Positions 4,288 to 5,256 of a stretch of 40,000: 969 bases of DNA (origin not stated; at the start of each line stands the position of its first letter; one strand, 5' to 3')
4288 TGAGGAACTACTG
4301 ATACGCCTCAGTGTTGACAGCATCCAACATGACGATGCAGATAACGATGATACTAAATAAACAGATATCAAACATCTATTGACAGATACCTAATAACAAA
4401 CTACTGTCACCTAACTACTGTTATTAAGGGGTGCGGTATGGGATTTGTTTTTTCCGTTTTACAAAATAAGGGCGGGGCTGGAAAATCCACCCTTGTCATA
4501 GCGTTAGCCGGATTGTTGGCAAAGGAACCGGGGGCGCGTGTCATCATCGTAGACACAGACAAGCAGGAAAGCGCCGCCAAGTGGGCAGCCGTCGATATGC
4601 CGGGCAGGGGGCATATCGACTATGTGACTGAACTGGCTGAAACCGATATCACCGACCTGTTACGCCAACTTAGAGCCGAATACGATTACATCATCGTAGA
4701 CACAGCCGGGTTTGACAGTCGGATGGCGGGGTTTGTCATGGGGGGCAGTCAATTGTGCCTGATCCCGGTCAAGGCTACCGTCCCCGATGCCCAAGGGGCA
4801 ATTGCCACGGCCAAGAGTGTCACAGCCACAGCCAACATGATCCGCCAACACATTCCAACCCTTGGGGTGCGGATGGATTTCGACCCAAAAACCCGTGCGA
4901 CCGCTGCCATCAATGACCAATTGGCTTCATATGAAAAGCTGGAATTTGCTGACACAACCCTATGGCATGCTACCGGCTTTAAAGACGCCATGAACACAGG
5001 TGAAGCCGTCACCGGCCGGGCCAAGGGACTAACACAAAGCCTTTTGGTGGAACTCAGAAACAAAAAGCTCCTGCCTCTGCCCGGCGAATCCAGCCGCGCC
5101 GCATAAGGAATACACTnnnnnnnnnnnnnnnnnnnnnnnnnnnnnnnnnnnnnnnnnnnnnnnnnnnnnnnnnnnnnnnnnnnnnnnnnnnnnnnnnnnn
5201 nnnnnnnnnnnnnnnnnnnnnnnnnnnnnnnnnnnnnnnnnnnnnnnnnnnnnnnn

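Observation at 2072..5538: RepC-like initiator plus ParA/RHH partition operon joined to a complete myovirus: candidate RepC-driven phage-plasmid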

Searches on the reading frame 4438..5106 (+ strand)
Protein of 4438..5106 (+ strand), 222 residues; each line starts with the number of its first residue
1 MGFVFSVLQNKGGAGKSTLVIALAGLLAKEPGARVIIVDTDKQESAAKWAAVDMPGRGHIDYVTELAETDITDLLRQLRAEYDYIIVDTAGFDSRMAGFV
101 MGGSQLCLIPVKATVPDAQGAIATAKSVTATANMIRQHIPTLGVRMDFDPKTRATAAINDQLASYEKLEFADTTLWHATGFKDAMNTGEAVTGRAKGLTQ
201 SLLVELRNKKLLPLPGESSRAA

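Call 5: search_protein_families(library=pfam, proteins=[window:4438-5106:+], max_evalue=0.1)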
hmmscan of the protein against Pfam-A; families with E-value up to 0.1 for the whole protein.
window:4438-5106:+ (222 aa): 12 families
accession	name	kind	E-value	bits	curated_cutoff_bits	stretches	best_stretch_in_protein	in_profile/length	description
PF13614.12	AAA_31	-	4.3e-15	56.5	27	2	4-48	3-46/177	AAA domain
PF07015.17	VirC1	-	1.5e-12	47.8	24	1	10-188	9-189/231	VirC1 protein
PF01656.29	CbiA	-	3.1e-09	37.3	25.4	1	7-117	3-54/125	CobQ/CobB/MinD/ParA nucleotide binding domain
PF09140.17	MipZ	-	2.4e-07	30.8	20.7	1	8-111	6-129/262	ATPase MipZ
PF25199.1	nSTAND_NTPase5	-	0.001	19.3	34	1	7-49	45-87/145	Novel STAND NTPase 5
PF13578.12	Methyltransf_24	-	0.0013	20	26.3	1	14-89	7-76/105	Methyltransferase domain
PF10609.15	ParA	-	0.0013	18.6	27.1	1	5-41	6-41/246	NUBPL iron-transfer P-loop NTPase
PF00448.28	SRP54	-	0.0016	18.6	22.7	1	13-91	11-93/196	SRP54-type protein, GTPase domain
PF02374.21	ArsA_ATPase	-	0.0094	15.6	24.3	1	9-42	7-39/305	Anion-transporting ATPase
PF01935.23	DUF87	-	0.012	16.1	23.2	1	13-40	33-60/220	Helicase HerA, central domain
PF13479.12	AAA_24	-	0.049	13.9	27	1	11-91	10-74/195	AAA domain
PF16575.11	CLP1_P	-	0.06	13.6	26.6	0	14-42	5-32/188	mRNA cleavage and polyadenylation factor CLP1 P-loop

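Call 6: search_protein_families(library=ncbifam, proteins=[window:4438-5106:+], max_evalue=0.1)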
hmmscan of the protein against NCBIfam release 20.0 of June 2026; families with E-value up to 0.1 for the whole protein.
window:4438-5106:+ (222 aa): 30 families (the best 25 are shown)
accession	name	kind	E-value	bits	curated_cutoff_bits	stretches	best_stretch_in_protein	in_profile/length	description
NF041546.1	ParA_partition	equivalog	5.1e-30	104.5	180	1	5-193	2-186/203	ParA family partition ATPase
NF010423.0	PRK13849.1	equivalog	1.1e-12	47.8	313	1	10-187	9-188/231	conjugal transfer ATPase VirC1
TIGR03815.1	CpaE_hom_Actino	equivalog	2.7e-06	26.7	154.45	1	2-41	111-149/340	septum site-determining protein Ssd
TIGR01007.1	eps_fam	subfamily_domain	4.8e-06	26.3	108.05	2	4-47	19-61/204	polysaccharide biosynthesis tyrosine autokinase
TIGR01968.1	minD_bact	equivalog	5.2e-06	26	212.9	1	6-41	5-39/261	septum site-determining protein MinD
TIGR03371.1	cellulose_yhjQ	equivalog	1.9e-05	24.3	157.85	1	8-44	7-42/246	cellulose biosynthesis protein BcsQ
NF047398.1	AAA_KGGVGR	domain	3e-05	24.4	90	1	10-43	10-42/190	KGGVGR-motif variant AAA ATPase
TIGR01969.1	minD_arch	subfamily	3.2e-05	23.2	201.75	1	6-41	4-38/251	cell division ATPase MinD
TIGR03453.1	partition_RepA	equivalog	0.00032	19.7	348.45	1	4-46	106-147/387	plasmid partitioning protein RepA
NF041283.1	PrgP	equivalog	0.00054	19.3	400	0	1-48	1-48/297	ParA superfamily DNA segregation protein PrgP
TIGR00345.1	GET3_arsA_TRC40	subfamily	0.0017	18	135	0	10-43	4-36/299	TRC40/GET3/ArsA family transport-energizing ATPase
NF053622.1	ATPseBagAMYCTU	equivalog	0.0019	17.7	400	1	8-49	12-52/325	ATPase BagA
TIGR00959.1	ffh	equivalog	0.0021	17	473.2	1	13-91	109-192/428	signal recognition particle protein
NF003255.0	PRK04213.1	equivalog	0.0055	16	164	1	12-73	18-78/204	GTP-binding protein EngB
TIGR03018.1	pepcterm_TyrKin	hypoth_equivalog_domain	0.0081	15.5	230.65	1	7-75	40-107/207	XrtA-associated tyrosine autokinase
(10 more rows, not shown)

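Call 14: find_encoding_contigs(protein=window:4438-5106:+, flank=10000, max_places=10)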
Protein window:4438-5106:+ (222 aa): 1 contig read that carries it; 1 place shown.
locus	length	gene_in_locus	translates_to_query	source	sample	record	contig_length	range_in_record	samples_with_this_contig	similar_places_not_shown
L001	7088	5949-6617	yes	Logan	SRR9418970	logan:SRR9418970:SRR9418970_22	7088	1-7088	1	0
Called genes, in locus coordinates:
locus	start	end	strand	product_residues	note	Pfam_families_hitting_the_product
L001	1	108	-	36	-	?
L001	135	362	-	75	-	-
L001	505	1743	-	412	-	PF02518:HATPase_c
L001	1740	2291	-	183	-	-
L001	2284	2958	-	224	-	PF05050:Methyltransf_21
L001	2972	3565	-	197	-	-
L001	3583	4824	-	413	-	PF03428:RP-C, PF13730:HTH_36 (weak), PF11800:RP-C_C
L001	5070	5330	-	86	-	-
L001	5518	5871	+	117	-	PF01381:HTH_3 (weak)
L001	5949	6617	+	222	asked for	PF01656:CbiA, PF07015:VirC1, PF09140:MipZ (faint), PF13614:AAA_31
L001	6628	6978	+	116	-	-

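Call 48: search_solved_structures(query=window:4438-5106:+, max_evalue=0.001)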
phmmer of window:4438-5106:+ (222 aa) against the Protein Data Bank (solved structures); distinct sequences matched with E-value up to 0.001: 10.
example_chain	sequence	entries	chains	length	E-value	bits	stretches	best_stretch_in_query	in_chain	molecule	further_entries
4dzz_A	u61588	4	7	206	9.1e-13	51.7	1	4-131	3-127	Plasmid partitioning protein ParF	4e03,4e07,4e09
5u1g_D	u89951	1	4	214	9.8e-13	51.6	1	4-130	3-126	ParA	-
8ray_B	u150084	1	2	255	3.2e-06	30.3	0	67-138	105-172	ParA family protein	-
2xj4_A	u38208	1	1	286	7.3e-05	25.9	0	7-47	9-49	MIPZ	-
2xit_A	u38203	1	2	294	7.6e-05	25.9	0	7-47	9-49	MIPZ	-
5k5z_A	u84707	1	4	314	0.00013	25.1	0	62-118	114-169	ParA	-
5u1j_B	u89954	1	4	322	0.00014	25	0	62-118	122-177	Uncharacterized protein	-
1wcv_1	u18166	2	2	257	0.00023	24.3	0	8-50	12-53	SEGREGATION PROTEIN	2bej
1ion_A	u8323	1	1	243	0.00049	23.2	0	54-109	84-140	PROBABLE CELL DIVISION INHIBITOR MIND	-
2xj9_A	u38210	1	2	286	0.00058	23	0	7-47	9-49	MIPZ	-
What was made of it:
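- Closest known: ParF/ParG type Ib partition system of plasmid TP228. Same: A small Walker ATPase without an N-terminal HTH, best matching ParF (call 48).
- Checked: The best solved-structure match is ParF of TP228 (4dzz, E 9e-13; call 48).
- ParA is ParF-like (call 48).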

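Call 51: find_homologous_proteins(query=window:4438-5106:+, max_evalue=1e-20)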
Query window:4438-5106:+ (222 aa): 5 proteins with E <= 1e-20 among 1451 candidates.
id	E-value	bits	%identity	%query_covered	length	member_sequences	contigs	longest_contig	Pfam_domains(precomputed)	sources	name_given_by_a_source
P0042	3.4e-139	479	100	100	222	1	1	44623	PF01656.30,PF13614.13,PF07015.18,PF09140.18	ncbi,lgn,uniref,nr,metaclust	ncbi:putative cobyrinic Acid a,c-diamide synthase [Roseibium sp. TrichSKD4]|uniref:ParA family prote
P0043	1.3e-80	288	62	100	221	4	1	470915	PF10609.16,PF01656.30,PF13614.13,PF07015.18,PF09140.18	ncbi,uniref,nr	ncbi:AAA family ATPase [Pseudovibrio sp. Ad26]|uniref:AAA family ATPase n=1 Tax=Pseudovibrio sp. Ad2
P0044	6.9e-80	286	65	96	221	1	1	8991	PF10609.16,PF01656.30,PF13614.13,PF07015.18,PF09140.18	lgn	-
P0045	4.2e-32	130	39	93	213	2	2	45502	PF01656.30,PF13614.13,PF07015.18,PF09140.18,PF06564.19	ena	-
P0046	3.8e-30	123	38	92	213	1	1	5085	PF01656.30,PF13614.13,PF07015.18,PF09140.18,PF02374.22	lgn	-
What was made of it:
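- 4438..5106 (+): parA, a small type Ib (ParF-like) Walker ATPase of 222 aa. Calls 5, 6, 48 and 51.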

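Call 52: find_encoding_contigs(protein=P0043, flank=10000, max_places=3)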
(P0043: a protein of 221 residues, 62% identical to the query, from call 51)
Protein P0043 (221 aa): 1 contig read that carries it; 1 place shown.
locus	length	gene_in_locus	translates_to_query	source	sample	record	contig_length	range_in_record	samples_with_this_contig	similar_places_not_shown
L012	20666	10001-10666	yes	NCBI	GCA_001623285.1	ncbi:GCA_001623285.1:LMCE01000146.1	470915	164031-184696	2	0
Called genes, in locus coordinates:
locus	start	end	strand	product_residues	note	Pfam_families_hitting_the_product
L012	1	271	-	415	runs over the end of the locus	PF00149:Metallophos, PF12320:SbcD_C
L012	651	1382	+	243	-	PF02678:Pirin, PF17954:Pirin_C_2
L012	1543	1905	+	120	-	PF12840:HTH_20 (weak)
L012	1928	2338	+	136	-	PF00462:Glutaredoxin (faint), PF03960:ArsC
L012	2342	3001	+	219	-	PF03358:FMN_red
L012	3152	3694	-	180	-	PF13527:Acetyltransf_9, PF00583:Acetyltransf_1 (weak), PF13508:Acetyltransf_7 (weak)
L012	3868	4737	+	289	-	PF01869:BcrAD_BadFG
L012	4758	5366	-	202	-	PF07012:Curlin_rpt (faint)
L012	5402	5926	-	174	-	PF07012:Curlin_rpt (weak)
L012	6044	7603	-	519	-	PF07012:Curlin_rpt (weak)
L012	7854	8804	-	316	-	PF03783:CsgG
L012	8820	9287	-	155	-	PF10614:CsgF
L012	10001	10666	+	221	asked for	PF01656:CbiA, PF07015:VirC1, PF09140:MipZ (faint), PF10609:ParA (weak), PF13614:AAA_31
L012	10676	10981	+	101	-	-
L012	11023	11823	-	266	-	PF02086:MethyltransfD12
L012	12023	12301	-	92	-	PF23148:Gp77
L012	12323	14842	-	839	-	-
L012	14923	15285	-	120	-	-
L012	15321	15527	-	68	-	-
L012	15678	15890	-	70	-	-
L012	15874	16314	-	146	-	-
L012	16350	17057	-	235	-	PF01471:PG_binding_1, PF01510:Amidase_2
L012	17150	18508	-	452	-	-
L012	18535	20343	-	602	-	-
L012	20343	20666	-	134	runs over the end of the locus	PF22262:DUF6950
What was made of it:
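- ParA/partner homologues occur in an integrated Pseudovibrio prophage (call 52).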

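Call 53: find_encoding_contigs(protein=P0044, flank=10000, max_places=3)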
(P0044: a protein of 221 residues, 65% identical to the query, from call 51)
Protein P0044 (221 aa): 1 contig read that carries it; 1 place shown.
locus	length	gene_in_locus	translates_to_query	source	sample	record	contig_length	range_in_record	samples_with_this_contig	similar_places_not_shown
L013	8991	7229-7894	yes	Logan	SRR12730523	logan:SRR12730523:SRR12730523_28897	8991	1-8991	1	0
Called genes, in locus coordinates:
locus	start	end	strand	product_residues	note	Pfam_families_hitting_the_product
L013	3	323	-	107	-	?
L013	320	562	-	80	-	-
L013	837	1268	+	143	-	-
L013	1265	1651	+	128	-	-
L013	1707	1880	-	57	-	-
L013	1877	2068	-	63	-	-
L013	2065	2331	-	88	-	-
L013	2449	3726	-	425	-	PF00145:DNA_methylase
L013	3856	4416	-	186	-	-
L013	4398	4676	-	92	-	-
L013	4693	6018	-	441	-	PF03428:RP-C, PF13551:HTH_29 (weak), PF11800:RP-C_C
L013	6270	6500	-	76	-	-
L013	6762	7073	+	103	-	-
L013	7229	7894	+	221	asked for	PF01656:CbiA, PF07015:VirC1, PF09140:MipZ (weak), PF10609:ParA (weak), PF13614:AAA_31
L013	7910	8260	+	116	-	-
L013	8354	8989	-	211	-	?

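Call 54: find_encoding_contigs(protein=P0045, flank=10000, max_places=3)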
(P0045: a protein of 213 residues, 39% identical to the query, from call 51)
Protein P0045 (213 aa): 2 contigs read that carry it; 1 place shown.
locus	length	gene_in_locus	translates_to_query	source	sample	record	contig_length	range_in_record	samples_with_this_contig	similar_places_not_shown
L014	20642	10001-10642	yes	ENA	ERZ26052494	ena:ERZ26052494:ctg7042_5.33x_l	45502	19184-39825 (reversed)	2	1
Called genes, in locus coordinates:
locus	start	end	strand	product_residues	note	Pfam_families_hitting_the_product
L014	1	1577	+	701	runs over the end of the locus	PF01138:RNase_PH, PF03725:RNase_PH_C, PF03726:PNPase, PF01138:RNase_PH, PF00013:KH_1, PF00575:S1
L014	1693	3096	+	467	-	PF03060:NMO (weak)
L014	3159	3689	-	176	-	PF06347:SH3_4, PF08239:SH3_3 (faint), PF06347:SH3_4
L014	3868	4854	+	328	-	PF00389:2-Hacid_dh, PF02826:2-Hacid_dh_C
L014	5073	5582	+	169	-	PF13581:HATPase_c_2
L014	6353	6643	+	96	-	PF01527:HTH_Tnp_1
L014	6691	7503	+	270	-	PF13276:HTH_21, PF00665:rve, PF13683:rve_3, PF13333:rve_2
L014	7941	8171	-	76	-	-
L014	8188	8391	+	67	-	PF00589:Phage_integrase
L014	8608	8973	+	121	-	PF13340:DUF4096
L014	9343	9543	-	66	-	PF05016:ParE_toxin (weak)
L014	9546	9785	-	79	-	PF03693:ParD_antitoxin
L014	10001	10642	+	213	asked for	PF01656:CbiA, PF06564:CBP_BcsQ (faint), PF07015:VirC1, PF09140:MipZ (faint), PF13614:AAA_31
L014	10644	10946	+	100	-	-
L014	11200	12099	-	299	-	PF00140:Sigma70_r1_2 (weak), PF04542:Sigma70_r2, PF04545:Sigma70_r4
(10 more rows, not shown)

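Call 70: search_protein_families(library=pfam, proteins=[L001:505-1743:-], max_evalue=0.01)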
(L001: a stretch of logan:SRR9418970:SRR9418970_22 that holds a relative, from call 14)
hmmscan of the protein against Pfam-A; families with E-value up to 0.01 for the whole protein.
L001:505-1743:- (412 aa): 2 families
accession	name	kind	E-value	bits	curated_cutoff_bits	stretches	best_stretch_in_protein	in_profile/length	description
PF02518.31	HATPase_c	-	2.7e-12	47.6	26.4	1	292-403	4-109/111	Histidine kinase-, DNA gyrase B-, and HSP90-like ATPase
PF13589.12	HATPase_c_3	-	0.0046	17.4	25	0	295-349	4-48/137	Histidine kinase-, DNA gyrase B-, and HSP90-like ATPase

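Call 76: search_protein_families(library=phrogs, proteins=[L013:8354-8989:-, L013:3856-4416:-, L013:837-1268:+, L013:1265-1651:+, L013:3-323:-, L012:12323-14842:-, L012:17150-18508:-, L012:18535-20343:-, L012:12023-12301:-, L013:4693-6018:-], max_evalue=0.001)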
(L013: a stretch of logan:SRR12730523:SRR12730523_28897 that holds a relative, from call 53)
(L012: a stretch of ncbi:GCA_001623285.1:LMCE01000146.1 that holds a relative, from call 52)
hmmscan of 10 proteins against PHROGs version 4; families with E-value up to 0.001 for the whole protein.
L013:8354-8989:- (211 aa): 5 families
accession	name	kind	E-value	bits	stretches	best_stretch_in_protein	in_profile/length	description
phrog_105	-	tail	4.6e-20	72.9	1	1-87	24-109/239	tail fiber assembly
phrog_1807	-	tail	1.4e-14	55.3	1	2-80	15-90/241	tail fiber protein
phrog_7290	-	tail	4.8e-13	50.2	1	1-83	19-101/112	tail fiber assembly protein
phrog_15280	-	unknown function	3.7e-08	34.4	1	2-83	20-100/143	-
phrog_35518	-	tail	5.8e-08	33.9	1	1-97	2-103/163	tail fiber assembly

L013:3856-4416:- (186 aa): 1 family
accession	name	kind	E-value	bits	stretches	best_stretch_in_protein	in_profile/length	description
phrog_15385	-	unknown function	1.7e-13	51.9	1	16-162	16-150/181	-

L013:837-1268:+ (143 aa): 1 family
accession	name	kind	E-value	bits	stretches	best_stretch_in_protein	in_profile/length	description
phrog_14076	-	transcription regulation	2.5e-25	89.8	1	65-140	6-79/86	transcriptional regulator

L013:1265-1651:+ (128 aa): 0 families

L013:3-323:- (107 aa): 0 families

L012:12323-14842:- (839 aa): 0 families

L012:17150-18508:- (452 aa): 5 families
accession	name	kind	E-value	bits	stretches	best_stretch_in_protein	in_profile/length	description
phrog_29482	-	unknown function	1.7e-17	64.5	1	192-316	173-290/477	-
phrog_22284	-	tail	9.2e-13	48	1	191-317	633-755/1236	tail fiber protein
phrog_38058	-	tail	4.6e-10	39.4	1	193-296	429-528/708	tail fiber protein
phrog_35823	-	unknown function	3.1e-06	26.5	0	236-286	50-100/1152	-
phrog_2282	-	tail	0.00012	22.2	1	283-320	216-253/547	tail fiber protein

L012:18535-20343:- (602 aa): 2 families
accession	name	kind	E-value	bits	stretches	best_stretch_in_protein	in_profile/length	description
phrog_5616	-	tail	8.4e-87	293.3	1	11-597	6-619/873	tail fiber protein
phrog_31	-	tail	6.3e-16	58.3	1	183-394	459-684/1565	central tail fiber J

L012:12023-12301:- (92 aa): 1 family
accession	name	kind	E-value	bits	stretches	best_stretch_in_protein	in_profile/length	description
phrog_4137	-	unknown function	8.2e-18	65.7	1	3-89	258-346/349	-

L013:4693-6018:- (441 aa): 1 family
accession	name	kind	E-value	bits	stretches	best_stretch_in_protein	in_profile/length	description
phrog_22671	-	DNA, RNA and nucleotide metabolism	2.6e-69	235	1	12-433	9-396/399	replication protein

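Call 93: find_related_loci(query=A2, collection=metagenome_contigs, flank=10000)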
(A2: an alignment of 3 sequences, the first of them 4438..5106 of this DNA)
Query A2 (222 aa) in metagenome_contigs; peptide patterns used: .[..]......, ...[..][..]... (x = any residue, [..] = any of these).
600 stretches matched a pattern (row limit reached: there are more); 39 encode a relative of the query (tblastn E <= 1e-3); 39 distinct loci.
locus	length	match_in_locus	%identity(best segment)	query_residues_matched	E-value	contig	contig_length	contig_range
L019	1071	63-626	33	1-191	7e-18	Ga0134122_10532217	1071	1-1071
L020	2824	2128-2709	27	1-197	2e-16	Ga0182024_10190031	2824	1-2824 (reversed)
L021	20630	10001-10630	30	11-215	1e-13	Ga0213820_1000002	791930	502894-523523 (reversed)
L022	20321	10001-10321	39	11-117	6e-13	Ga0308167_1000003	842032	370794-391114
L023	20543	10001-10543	30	11-192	1e-12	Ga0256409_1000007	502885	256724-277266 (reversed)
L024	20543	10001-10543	30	11-192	2e-12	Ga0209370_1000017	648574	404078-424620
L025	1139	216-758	27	11-191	5e-12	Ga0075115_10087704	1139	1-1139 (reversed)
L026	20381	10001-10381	29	4-125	2e-10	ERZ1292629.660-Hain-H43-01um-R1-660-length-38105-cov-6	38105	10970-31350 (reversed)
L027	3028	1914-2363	30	2-135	6e-10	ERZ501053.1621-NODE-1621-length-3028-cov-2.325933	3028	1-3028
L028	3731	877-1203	32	4-111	6e-10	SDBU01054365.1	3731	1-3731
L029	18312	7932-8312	27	4-125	1e-9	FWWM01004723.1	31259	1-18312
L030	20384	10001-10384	26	4-126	2e-9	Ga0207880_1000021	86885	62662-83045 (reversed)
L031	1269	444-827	27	4-126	2e-9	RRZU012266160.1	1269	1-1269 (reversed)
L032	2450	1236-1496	34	1-89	3e-9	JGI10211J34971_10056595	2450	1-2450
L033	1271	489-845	31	4-89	5e-9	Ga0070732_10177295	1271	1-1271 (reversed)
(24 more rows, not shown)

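Call 94: find_related_loci(query=A2, collection=viral_contigs, flank=10000)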
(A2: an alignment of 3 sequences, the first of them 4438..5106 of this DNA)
Query A2 (222 aa) in viral_contigs; peptide patterns used: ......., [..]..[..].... (x = any residue, [..] = any of these).
75 stretches matched a pattern, but none encodes a relative of the query by tblastn (E <= 1e-3).
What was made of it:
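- Tried and rejected: ParA alignment in IMG/VR: none (call 94).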

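Call 114: search_protein_families(library=padloc, proteins=[L001:505-1743:-, L001:135-362:-, window:4438-5106:+], max_evalue=0.001)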
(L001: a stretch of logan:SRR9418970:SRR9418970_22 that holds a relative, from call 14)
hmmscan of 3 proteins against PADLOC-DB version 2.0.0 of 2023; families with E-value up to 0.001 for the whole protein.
L001:505-1743:- (412 aa): 0 families

L001:135-362:- (75 aa): 0 families

window:4438-5106:+ (222 aa): 1 family
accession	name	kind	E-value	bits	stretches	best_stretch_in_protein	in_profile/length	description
PDLC04140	mad8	-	0.00017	19.2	1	11-84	35-113/314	mads_8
